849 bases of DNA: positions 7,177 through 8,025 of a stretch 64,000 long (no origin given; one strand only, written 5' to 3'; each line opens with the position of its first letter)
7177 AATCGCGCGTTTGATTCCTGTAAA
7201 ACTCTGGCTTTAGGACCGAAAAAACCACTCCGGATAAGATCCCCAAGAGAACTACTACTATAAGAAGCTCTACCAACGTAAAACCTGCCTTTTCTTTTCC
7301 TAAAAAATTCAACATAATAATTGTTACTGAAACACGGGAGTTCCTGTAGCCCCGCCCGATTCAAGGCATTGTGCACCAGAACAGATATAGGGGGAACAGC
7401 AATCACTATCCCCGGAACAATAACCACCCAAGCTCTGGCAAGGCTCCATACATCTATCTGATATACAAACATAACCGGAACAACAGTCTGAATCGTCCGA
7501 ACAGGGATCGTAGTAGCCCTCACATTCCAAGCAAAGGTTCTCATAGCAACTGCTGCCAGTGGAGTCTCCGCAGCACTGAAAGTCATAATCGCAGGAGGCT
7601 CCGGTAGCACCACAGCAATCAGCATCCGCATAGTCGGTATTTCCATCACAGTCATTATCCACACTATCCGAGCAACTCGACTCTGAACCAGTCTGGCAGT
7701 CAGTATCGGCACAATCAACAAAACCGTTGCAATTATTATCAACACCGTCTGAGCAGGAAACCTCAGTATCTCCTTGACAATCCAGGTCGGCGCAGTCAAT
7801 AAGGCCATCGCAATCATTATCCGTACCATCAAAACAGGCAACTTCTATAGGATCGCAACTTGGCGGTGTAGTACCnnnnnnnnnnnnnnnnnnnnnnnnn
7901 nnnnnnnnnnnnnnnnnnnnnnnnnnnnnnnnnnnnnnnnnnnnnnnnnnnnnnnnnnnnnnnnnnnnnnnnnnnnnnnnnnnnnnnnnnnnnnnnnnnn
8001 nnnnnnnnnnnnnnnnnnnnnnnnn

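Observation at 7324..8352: Type IV pilin whose C-terminal half is built of TSP3-like Ca-binding repeats and three knottin-like CX..DCC..C modules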

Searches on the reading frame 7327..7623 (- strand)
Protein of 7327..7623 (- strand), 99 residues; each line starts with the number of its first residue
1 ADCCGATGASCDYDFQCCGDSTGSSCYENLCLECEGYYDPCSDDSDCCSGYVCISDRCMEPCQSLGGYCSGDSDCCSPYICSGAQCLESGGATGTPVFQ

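Call 14: search_solved_structures(query=window:7327-7623:-, max_evalue=10, show_alignments=3)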
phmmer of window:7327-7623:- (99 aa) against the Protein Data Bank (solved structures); distinct sequences matched with E-value up to 10: 3.
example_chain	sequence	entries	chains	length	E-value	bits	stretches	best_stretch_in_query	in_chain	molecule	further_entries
2mxo_A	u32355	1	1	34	0.026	18.1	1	33-55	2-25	Mu-theraphotoxin-Hhn2b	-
9x64_A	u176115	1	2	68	0.075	16.6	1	30-59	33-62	Dickkopf-related protein 4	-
5o57_A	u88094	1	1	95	0.21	15.2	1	8-59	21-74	Dickkopf-related protein 4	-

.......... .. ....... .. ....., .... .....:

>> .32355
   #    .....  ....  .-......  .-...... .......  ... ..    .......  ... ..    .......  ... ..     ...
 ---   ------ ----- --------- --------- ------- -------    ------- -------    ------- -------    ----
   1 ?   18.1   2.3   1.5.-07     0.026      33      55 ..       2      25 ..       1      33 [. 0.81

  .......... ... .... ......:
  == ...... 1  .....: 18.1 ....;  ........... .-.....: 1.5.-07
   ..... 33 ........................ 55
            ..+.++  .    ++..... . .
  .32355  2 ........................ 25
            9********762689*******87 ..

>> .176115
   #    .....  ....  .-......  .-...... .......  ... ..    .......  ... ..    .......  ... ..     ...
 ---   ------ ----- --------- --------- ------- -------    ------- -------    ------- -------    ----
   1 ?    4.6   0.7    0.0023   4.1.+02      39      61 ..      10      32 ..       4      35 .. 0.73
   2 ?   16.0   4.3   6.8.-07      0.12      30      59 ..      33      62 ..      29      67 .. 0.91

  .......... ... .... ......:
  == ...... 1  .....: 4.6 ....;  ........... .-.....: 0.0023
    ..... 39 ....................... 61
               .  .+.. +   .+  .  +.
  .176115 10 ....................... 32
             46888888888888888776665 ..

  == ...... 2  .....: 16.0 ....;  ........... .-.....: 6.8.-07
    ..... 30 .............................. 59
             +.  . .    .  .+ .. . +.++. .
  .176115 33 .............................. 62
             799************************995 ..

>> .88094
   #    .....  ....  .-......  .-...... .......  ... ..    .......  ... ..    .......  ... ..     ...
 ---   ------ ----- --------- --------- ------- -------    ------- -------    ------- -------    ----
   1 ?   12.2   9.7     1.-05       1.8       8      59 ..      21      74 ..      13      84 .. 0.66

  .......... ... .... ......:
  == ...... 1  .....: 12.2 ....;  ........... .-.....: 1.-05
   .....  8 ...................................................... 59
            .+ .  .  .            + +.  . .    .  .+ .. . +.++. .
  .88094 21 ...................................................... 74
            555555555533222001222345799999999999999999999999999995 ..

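Call 21: search_protein_representatives(protein=window:7327-7623:-)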
Query: 99 residues. Proteins with E-value up to 0.001 (for the whole library): 34; up to 1e-10: 6; up to 1e-30: 1. The best 34 are listed.
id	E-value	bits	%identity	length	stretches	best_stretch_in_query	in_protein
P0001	1.9e-56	205.6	100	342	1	1-99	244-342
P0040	8.4e-19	84.2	35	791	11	39-91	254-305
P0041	7.4e-17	78.0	37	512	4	3-97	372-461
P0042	4.3e-14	69.0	38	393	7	36-96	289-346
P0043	8.0e-14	68.2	44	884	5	39-87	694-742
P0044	2.8e-12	63.2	34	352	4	40-96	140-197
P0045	1.6e-10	57.6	34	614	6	39-91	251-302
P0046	4.8e-10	56.0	35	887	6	22-77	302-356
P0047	1.9e-09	54.0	42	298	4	33-86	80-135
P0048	2.6e-09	53.7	38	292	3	39-94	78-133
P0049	5.9e-09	52.5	34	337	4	16-96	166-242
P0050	3.4e-07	46.8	39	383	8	32-93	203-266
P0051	7.0e-07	45.8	32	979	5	7-85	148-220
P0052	8.0e-07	45.6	41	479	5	34-83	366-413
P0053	2.1e-06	44.3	33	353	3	39-86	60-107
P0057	2.2e-05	41.0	41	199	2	31-86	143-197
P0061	1.1e-04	38.7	40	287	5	33-56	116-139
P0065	2.2e-04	37.7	42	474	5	34-86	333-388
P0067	3.1e-04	37.2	48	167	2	30-89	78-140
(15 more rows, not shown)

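Call 24: search_protein_families(library=pfam, proteins=[P0043, P0047, P0048, P0050, P0052, P0053, P0057, P0065, P0067, P0061], max_evalue=0.1)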
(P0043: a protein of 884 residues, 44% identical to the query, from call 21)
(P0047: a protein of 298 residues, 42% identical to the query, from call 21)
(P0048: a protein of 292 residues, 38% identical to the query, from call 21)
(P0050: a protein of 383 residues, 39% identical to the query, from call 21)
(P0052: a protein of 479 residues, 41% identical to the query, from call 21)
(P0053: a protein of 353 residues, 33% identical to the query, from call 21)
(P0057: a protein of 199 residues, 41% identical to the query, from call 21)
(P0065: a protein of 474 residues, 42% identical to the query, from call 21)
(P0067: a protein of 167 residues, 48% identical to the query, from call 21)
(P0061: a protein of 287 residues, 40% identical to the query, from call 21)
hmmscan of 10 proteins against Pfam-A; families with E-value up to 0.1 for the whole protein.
P0043 (884 aa): 5 families
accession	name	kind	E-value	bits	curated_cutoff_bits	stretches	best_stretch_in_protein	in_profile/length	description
PF17557.7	Conotoxin_I2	-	3e-10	40.5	27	4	746-778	1-32/38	I2-superfamily conotoxins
PF04706.18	Dickkopf_N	-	0.00087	20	25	0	716-742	25-51/51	Dickkopf N-terminal cysteine-rich region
PF08116.16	Toxin_29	-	0.0049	17.3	25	1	857-877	2-22/31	PhTx neurotoxin family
PF08093.16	Toxin_23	-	0.0055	17.3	22.2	0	746-770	2-27/30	Magi 5 toxic peptide family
PF08088.17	Toxin_19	-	0.015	15.9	23.2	1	828-855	3-29/40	Conotoxin I-superfamily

P0047 (298 aa): 1 family
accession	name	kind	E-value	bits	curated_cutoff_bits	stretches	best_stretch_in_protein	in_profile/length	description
PF07740.17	Toxin_12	-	4.3e-07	30.9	21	2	21-42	2-23/30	Ion channel inhibitory toxin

P0048 (292 aa): 4 families
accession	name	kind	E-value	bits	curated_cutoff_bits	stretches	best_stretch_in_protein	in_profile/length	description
PF04706.18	Dickkopf_N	-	5.9e-09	36.6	25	3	72-98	25-51/51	Dickkopf N-terminal cysteine-rich region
PF08088.17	Toxin_19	-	7.6e-06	26.4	23.2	2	32-61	3-30/40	Conotoxin I-superfamily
PF17557.7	Conotoxin_I2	-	0.0025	18.3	27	1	73-105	1-32/38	I2-superfamily conotoxins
PF07740.17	Toxin_12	-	0.063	14.4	21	1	130-150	1-21/30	Ion channel inhibitory toxin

P0050 (383 aa): 3 families
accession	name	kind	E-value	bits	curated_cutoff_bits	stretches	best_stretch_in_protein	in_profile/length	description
PF07740.17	Toxin_12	-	0.00059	20.9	21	2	354-376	2-24/30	Ion channel inhibitory toxin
PF04706.18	Dickkopf_N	-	0.00078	20.2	25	2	203-229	24-50/51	Dickkopf N-terminal cysteine-rich region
PF17557.7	Conotoxin_I2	-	0.0089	16.6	27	1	177-207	1-30/38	I2-superfamily conotoxins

P0052 (479 aa): 4 families
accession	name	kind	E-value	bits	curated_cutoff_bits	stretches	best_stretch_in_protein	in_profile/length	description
PF07740.17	Toxin_12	-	2.2e-07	31.8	21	1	307-326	2-21/30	Ion channel inhibitory toxin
PF17557.7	Conotoxin_I2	-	5.4e-07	30.1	27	3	250-282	1-32/38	I2-superfamily conotoxins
PF04706.18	Dickkopf_N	-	2.8e-06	28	25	0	341-389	2-50/51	Dickkopf N-terminal cysteine-rich region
PF03739.19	LptF_LptG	-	0.069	12.6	27.9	1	7-52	79-124/353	Lipopolysaccharide export system permease LptF/LptG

P0053 (353 aa): 4 families
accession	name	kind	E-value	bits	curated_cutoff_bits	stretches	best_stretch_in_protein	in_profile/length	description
PF04706.18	Dickkopf_N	-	9e-11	42.4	25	2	54-80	25-51/51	Dickkopf N-terminal cysteine-rich region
PF17557.7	Conotoxin_I2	-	2.6e-05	24.7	27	2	55-84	1-29/38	I2-superfamily conotoxins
PF08088.17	Toxin_19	-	0.024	15.2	23.2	1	167-195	5-31/40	Conotoxin I-superfamily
PF07740.17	Toxin_12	-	0.059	14.5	21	0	54-75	1-22/30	Ion channel inhibitory toxin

P0057 (199 aa): 7 families
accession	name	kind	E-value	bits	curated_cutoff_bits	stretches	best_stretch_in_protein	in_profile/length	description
PF02950.22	Conotoxin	-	1.8e-07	32.5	25.1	2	122-170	26-74/75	Conotoxin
PF17557.7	Conotoxin_I2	-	4.5e-06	27.1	27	2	146-175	1-29/38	I2-superfamily conotoxins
PF07740.17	Toxin_12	-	3.1e-05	24.9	21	1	146-170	2-28/30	Ion channel inhibitory toxin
PF08087.16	Toxin_18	-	0.0044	17.4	24.3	1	146-166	3-22/31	Conotoxin O-superfamily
PF11703.13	UPF0506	-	0.0051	17.6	23.2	1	80-105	34-59/59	UPF0506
PF05980.17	Toxin_7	-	0.019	15.7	27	1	146-167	2-25/34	Toxin 7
PF04885.19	Stig1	-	0.046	14.6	24.1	0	45-100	28-83/85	Stigma-specific STIG1-like protein family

P0065 (474 aa): 4 families
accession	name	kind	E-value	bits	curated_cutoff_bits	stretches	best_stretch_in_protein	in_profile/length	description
PF07740.17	Toxin_12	-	9.2e-09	36.2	21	3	363-386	1-24/30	Ion channel inhibitory toxin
PF04706.18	Dickkopf_N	-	5.7e-06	27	25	1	225-264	6-50/51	Dickkopf N-terminal cysteine-rich region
PF08093.16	Toxin_23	-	0.024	15.2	22.2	1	302-329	2-30/30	Magi 5 toxic peptide family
PF08088.17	Toxin_19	-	0.043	14.4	23.2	1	300-328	3-29/40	Conotoxin I-superfamily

P0067 (167 aa): 2 families
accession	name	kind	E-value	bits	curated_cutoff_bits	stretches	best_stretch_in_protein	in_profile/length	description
PF21481.3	DIKK1-2-4_C-subdom1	-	0.0097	16.4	27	1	85-97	1-13/30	Dickkopf-related protein 1/2/4, C-terminal subdomain 1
PF07740.17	Toxin_12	-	0.052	14.6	21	0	29-46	2-19/30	Ion channel inhibitory toxin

P0061 (287 aa): 6 families
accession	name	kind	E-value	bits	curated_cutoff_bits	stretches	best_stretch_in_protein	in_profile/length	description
PF04706.18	Dickkopf_N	-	2.3e-16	60.3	25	4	147-172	23-50/51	Dickkopf N-terminal cysteine-rich region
PF17557.7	Conotoxin_I2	-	1.9e-05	25.1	27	1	260-285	1-26/38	I2-superfamily conotoxins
PF07740.17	Toxin_12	-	0.00027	22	21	3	33-53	2-22/30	Ion channel inhibitory toxin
PF01683.23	EB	-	0.018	15.5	24.3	1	228-257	9-40/52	EB module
PF08116.16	Toxin_29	-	0.039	14.4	25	1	258-279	1-22/31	PhTx neurotoxin family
PF23416.1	DUF7107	-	0.055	14.2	24.6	1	233-257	23-47/48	Domain of unknown function (DUF7107)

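Call 32: find_homologous_proteins(query=A1, max_evalue=0.001)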
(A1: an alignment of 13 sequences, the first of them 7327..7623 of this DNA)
Query A1 (13 sequences) (99 aa, profile of the alignment): 3 proteins with E <= 0.001 among 169 candidates.
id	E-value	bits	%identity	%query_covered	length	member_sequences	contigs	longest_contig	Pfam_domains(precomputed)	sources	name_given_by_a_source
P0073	5.0e-12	64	43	40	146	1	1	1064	PF04706.19,PF17557.8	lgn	-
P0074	1.8e-9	55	39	48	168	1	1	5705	PF17557.8,PF11703.13,PF08088.18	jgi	jgi:hypothetical protein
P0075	6.1e-9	54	35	85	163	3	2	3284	PF07740.19,PF04706.19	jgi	-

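Call 43: predict_structure(alignment_id=A2)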
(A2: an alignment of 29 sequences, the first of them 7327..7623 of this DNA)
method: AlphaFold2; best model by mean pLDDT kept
length: 99 residues; sequences in the alignment: 29
mean_pLDDT: 77.5   pTM: 0.49
mean pLDDT of the five models: 77.5, 74.6, 74.1, 71.9, 71.6
residues with pLDDT >= 90: 4; 70-90: 75; 50-70: 12; < 50: 8
segments of 3 or more residues with pLDDT < 50: 94-98
pLDDT, mean of each block of 10 residues (from residue 1): 69 75 74 83 83 86 85 83 85 49
secondary structure, 60 per line:
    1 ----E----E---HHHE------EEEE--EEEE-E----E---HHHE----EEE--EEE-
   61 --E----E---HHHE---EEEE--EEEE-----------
elements in order: E24-27 E30-33 E52-54 E57-59 E79-82 E85-88

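Call 45: fold_search(model_id=the predicted structure, library=pdb)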
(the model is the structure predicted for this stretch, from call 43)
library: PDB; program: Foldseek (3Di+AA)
matches with E <= 10: 111; with E <= 0.001: 0
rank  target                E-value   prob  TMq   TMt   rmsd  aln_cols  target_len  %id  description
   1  5o57_MODEL_1_A        1.3e-02  0.98  0.33  0.34   6.6        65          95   26  Solution Structure of the N-terminal Region of Dkk4 (released 2018-06-13)
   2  5z5k_B                2.2e-02  0.98  0.30  0.42   5.1        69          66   29  Structure of the DCC-Draxin complex (released 2018-06-20)
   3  1h9i_I                1.6e-01  0.94  0.24  0.73   3.0        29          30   38  COMPLEX OF EETI-II MUTANT WITH PORCINE TRYPSIN (released 2004-07-26)
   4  1la4_MODEL_1_A        1.9e-01  0.98  0.27  0.72   1.1        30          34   27  Solution Structure of SGTx1 (released 2003-11-11)
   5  1w7z_A                1.9e-01  0.96  0.23  0.68   1.2        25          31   40  Crystal structure of the free (uncomplexed) Ecballium elaterium trypsin inhibitor (EETI-II) (released 2005-11-01)
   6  1h9h_I                2.0e-01  0.90  0.24  0.70   3.1        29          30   38  COMPLEX OF EETI-II WITH PORCINE TRYPSIN (released 2004-07-26)
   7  1d1h_MODEL_1_A        2.3e-01  0.96  0.28  0.73   2.0        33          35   27  SOLUTION STRUCTURE OF HANATOXIN 1 (released 2000-09-20)
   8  3fju_B                2.8e-01  0.51  0.24  0.33   5.3        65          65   20  Ascaris suum carboxypeptidase inhibitor in complex with human carboxypeptidase A1 (released 2008-12-30)
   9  2a2v_MODEL_1_A        5.9e-01  0.85  0.26  0.70   1.1        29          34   38  The solution structure of Jingzhaotoxin-XI (released 2005-07-05)
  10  2it8_MODEL_1_A        5.9e-01  0.69  0.22  0.67   3.9        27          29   37  Solution structure of a linear analog of the cyclic squash trypsin inhibitor MCoTI-II (released 2007-10-02)
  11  2qsk                  6.3e-01  0.20  0.21  0.22  11.6        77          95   18  Atomic-resolution crystal structure of the Recombinant form of Scytovirin (released 2007-11-27)
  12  4c8v_D                6.3e-01  0.07  0.20  0.18   9.6        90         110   20  Xenopus RSPO2 Fu1-Fu2 crystal form I (released 2013-11-20)
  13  3s8v_X                6.8e-01  0.33  0.25  0.33   4.3        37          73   27  Crystal structure of LRP6-Dkk1 complex (released 2011-10-26)
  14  9ep7_MODEL_1_A        7.2e-01  0.80  0.28  0.74   2.2        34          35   26  Poecitoxin-1a from Poecilotheria subfusca spider, a new potent peptide blocker of the human Cav1.2 channel sub (released 2025-03-26)
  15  2n6o_MODEL_1_A        7.2e-01  0.51  0.22  0.55   2.4        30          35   37  Structure of spider-venom peptide Hm1a (released 2016-09-07)
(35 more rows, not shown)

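Call 67: search_solved_structures(query=A2, max_evalue=1, show_alignments=4)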
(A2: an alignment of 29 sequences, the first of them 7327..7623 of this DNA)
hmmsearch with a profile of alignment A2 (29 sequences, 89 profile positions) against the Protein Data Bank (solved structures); distinct sequences matched with E-value up to 1: 42.
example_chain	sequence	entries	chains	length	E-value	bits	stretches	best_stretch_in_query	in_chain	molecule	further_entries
7rz3_A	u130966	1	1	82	3.3e-05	27.2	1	2-54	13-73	Xt3a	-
5o57_A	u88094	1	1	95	0.00011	25.5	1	34-87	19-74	Dickkopf-related protein 4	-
9x64_A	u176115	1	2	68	0.00016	25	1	34-87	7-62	Dickkopf-related protein 4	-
2n8f_A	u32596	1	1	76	0.0037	20.7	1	2-62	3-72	spider toxin pi-hexatoxin-Hi1a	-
6nk9_A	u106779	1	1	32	0.0083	19.6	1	3-27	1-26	Aca Toxin 1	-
8cjq_D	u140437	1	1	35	0.012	19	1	32-53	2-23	Mu-theraphotoxin-Cg1a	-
8ciq_A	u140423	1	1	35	0.016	18.6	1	32-53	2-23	Mu-theraphotoxin-Cg1a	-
8cjp_B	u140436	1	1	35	0.019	18.4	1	32-53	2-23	Mu-theraphotoxin-Cg1a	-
8cjr_C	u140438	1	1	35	0.019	18.4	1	32-54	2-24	Mu-theraphotoxin-Cg1a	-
8fey_A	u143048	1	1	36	0.02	18.4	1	62-83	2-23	Pmu1a toxin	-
8cjs_E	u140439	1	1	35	0.025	18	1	32-53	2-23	Mu-theraphotoxin-Cg1a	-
8cjt_A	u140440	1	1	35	0.027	17.9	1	32-53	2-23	Mu-theraphotoxin-Cg1a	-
2n1n_A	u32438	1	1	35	0.03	17.8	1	61-83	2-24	Kappa-theraphotoxin-Gr3a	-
9jgg_A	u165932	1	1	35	0.035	17.5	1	2-33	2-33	Murinotoxin-1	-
5fzw_A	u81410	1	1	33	0.041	17.3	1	61-86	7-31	Venom peptide U3-SYTX-Sth1h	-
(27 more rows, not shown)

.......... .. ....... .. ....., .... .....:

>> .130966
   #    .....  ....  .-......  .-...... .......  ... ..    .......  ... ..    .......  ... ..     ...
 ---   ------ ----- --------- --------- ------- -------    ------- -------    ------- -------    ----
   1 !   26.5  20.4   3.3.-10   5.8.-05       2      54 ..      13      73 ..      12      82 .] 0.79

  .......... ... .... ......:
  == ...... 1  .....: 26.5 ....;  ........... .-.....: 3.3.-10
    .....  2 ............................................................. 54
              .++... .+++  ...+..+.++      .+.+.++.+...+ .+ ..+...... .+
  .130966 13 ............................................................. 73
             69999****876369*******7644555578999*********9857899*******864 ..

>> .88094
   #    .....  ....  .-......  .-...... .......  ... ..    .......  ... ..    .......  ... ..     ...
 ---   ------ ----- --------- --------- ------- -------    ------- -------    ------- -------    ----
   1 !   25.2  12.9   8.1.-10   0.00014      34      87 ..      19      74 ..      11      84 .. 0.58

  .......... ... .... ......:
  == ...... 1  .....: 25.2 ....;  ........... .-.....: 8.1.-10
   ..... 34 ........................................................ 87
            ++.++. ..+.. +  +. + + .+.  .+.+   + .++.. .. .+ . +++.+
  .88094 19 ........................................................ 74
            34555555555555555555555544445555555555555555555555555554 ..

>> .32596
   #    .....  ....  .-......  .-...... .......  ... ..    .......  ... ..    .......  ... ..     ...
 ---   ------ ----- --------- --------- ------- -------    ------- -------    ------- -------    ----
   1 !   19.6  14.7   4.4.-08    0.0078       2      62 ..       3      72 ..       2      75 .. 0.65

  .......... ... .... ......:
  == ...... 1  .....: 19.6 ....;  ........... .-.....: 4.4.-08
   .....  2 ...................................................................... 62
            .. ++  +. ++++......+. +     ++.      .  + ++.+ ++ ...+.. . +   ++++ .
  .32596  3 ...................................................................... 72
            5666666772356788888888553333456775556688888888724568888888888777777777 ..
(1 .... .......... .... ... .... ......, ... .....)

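Call 71: search_protein_families(library=pfam, proteins=[window:7327-7623:-], max_evalue=10)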
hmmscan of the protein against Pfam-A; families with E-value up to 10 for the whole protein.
window:7327-7623:- (99 aa): 3 families
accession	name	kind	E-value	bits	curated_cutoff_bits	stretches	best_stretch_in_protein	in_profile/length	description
PF04706.18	Dickkopf_N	-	2.1e-06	28.4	25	2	28-59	20-51/51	Dickkopf N-terminal cysteine-rich region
PF07740.17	Toxin_12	-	2.1e-05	25.5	21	2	33-57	1-25/30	Ion channel inhibitory toxin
PF17557.7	Conotoxin_I2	-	0.016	15.7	27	3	37-64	4-30/38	I2-superfamily conotoxins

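Call 84: find_encoding_contigs(protein=P0065, flank=8000, max_places=2)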
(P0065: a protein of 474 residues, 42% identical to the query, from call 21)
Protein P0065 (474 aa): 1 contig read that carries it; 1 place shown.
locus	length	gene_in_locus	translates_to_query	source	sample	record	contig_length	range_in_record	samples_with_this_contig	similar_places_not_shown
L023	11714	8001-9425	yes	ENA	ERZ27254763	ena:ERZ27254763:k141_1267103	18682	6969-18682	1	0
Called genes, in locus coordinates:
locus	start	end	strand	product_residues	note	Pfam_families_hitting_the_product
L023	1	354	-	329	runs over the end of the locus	PF00586:AIRS, PF02769:AIRS_C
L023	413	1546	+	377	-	PF01979:Amidohydro_1, PF07969:Amidohydro_3 (faint), PF12890:DHOase (weak)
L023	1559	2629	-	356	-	-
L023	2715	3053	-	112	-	PF01329:Pterin_4a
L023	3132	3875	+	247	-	PF02535:Zip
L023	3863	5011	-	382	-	PF13439:Glyco_transf_4, PF13579:Glyco_trans_4_4, PF20706:GT4-conflict (weak), PF00534:Glycos_transf_1, PF13692:Glyco_trans_1_4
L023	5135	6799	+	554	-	-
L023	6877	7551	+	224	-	PF02002:TFIIE_alpha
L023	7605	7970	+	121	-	PF00293:NUDIX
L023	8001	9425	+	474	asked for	PF07740:Toxin_12 (faint), PF04706:Dickkopf_N (faint)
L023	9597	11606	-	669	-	PF00069:Pkinase, PF07714:PK_Tyr_Ser-Thr, PF01636:APH (faint), PF03109:ABC1 (weak)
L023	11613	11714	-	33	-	?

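Call 85: find_encoding_contigs(protein=P0052, flank=8000, max_places=2)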
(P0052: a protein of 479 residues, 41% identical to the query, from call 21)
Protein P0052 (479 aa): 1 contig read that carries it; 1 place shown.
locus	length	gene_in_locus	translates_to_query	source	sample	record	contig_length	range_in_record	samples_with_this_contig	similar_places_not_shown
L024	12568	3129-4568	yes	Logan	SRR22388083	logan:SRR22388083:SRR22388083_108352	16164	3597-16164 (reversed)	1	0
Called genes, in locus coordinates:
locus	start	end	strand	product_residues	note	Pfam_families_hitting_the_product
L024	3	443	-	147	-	?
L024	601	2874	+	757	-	-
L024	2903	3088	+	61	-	-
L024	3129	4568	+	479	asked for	PF04706:Dickkopf_N (faint), PF07740:Toxin_12 (faint), PF17557:Conotoxin_I2 (faint)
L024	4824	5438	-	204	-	-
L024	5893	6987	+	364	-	-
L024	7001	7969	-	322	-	PF01321:Creatinase_N, PF00557:Peptidase_M24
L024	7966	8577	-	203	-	PF01902:Diphthami_syn_2_N, PF28410:Diphthami_syn_2_C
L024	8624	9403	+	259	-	PF00702:Hydrolase, PF13344:Hydrolase_6, PF13419:HAD_2 (weak), PF09419:PGP_phosphatase (weak), PF13242:Hydrolase_like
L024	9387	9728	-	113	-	-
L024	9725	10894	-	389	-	PF01551:Peptidase_M23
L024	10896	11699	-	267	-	-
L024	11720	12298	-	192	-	PF01300:Sua5_yciO_yrdC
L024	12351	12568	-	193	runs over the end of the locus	-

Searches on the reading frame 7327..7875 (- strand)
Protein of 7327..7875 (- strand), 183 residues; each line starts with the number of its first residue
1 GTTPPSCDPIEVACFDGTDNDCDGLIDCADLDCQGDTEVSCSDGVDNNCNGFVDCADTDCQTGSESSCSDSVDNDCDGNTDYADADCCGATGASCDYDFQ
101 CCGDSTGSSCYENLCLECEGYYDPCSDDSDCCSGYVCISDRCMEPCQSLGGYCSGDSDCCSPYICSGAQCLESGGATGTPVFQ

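Call 74: search_dna_similar(query=window:7327-7875:-, collection=phages, mode=protein, max_evalue=0.001, max_rows=15)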
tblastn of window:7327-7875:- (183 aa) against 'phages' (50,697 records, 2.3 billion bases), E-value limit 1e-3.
No match.

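Call 75: search_dna_similar(query=window:7327-7875:-, collection=plasmids, mode=protein, max_evalue=0.001, max_rows=15)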
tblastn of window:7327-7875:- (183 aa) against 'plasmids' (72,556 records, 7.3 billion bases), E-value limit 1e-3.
No match.

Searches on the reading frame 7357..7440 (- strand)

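Call 71: search_protein_families(library=pfam, proteins=[window:7357-7440:-], max_evalue=10)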
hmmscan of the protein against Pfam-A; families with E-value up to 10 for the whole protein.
seq(28 aa): 4 families
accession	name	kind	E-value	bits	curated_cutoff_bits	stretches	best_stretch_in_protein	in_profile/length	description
PF07740.17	Toxin_12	-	0.0023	19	21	1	1-22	2-23/30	Ion channel inhibitory toxin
PF04706.18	Dickkopf_N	-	0.018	15.8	25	1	1-25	26-50/51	Dickkopf N-terminal cysteine-rich region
PF17557.7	Conotoxin_I2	-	0.13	12.8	27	1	1-25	1-24/38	I2-superfamily conotoxins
PF02950.22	Conotoxin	-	0.92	10.9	25.1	1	1-25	50-74/75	Conotoxin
